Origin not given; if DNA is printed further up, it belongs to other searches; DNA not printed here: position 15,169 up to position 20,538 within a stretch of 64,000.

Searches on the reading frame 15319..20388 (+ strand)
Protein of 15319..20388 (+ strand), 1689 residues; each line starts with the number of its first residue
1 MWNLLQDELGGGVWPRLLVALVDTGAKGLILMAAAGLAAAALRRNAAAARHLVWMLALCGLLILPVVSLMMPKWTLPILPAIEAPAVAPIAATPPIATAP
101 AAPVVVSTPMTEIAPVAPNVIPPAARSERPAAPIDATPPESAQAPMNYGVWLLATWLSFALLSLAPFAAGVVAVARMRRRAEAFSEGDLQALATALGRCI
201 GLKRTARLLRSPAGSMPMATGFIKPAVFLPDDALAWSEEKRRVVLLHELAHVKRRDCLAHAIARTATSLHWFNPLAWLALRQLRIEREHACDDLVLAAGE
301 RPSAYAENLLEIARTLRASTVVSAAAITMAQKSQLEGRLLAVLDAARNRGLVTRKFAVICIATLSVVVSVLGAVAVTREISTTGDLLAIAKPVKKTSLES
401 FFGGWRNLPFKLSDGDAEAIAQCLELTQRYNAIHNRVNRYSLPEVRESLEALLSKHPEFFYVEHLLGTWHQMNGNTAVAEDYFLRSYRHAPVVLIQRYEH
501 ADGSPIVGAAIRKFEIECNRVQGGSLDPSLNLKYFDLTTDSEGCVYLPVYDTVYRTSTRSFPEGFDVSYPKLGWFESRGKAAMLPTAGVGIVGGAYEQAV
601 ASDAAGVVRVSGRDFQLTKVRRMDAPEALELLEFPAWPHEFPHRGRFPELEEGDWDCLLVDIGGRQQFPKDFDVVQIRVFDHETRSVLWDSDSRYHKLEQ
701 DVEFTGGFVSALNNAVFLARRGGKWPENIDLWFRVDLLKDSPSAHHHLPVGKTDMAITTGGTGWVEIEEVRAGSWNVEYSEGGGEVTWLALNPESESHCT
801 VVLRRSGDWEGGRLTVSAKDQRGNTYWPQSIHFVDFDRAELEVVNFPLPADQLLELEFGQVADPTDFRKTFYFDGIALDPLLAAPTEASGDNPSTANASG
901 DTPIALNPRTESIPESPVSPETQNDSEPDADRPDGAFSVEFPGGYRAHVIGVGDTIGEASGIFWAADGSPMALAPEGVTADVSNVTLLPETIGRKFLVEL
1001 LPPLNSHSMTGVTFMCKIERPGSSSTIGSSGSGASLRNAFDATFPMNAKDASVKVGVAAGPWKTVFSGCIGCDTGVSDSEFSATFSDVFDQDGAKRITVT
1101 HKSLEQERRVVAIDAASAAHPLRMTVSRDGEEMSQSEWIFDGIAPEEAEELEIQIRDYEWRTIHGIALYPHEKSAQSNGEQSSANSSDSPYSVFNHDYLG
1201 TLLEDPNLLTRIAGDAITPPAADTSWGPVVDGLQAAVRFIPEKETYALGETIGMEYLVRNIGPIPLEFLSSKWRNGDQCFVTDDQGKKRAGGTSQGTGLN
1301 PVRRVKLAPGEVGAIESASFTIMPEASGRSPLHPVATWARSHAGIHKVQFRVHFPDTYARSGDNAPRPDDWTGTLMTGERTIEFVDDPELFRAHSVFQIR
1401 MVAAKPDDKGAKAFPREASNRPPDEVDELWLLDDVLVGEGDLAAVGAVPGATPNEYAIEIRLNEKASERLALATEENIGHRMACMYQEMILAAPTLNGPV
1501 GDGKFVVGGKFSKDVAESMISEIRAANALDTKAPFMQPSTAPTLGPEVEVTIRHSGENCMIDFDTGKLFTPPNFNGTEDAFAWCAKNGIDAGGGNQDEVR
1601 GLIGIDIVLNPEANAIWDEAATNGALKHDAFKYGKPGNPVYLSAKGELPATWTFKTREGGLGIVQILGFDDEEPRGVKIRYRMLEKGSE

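Call 69: search_protein_families(library=pfam, proteins=[window:15319-20388:+], max_evalue=0.001)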
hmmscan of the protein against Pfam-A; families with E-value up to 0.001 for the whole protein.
window:15319-20388:+ (1689 aa): 2 families
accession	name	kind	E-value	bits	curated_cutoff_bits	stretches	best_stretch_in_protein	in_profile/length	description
PF05569.17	Peptidase_M56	-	1e-34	120.5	31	1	86-341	44-295/296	BlaR1 peptidase M56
PF22599.2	SecDF_P1_head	-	5.3e-12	46.1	27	1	1434-1525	18-109/114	SecDF, P1 head subdomain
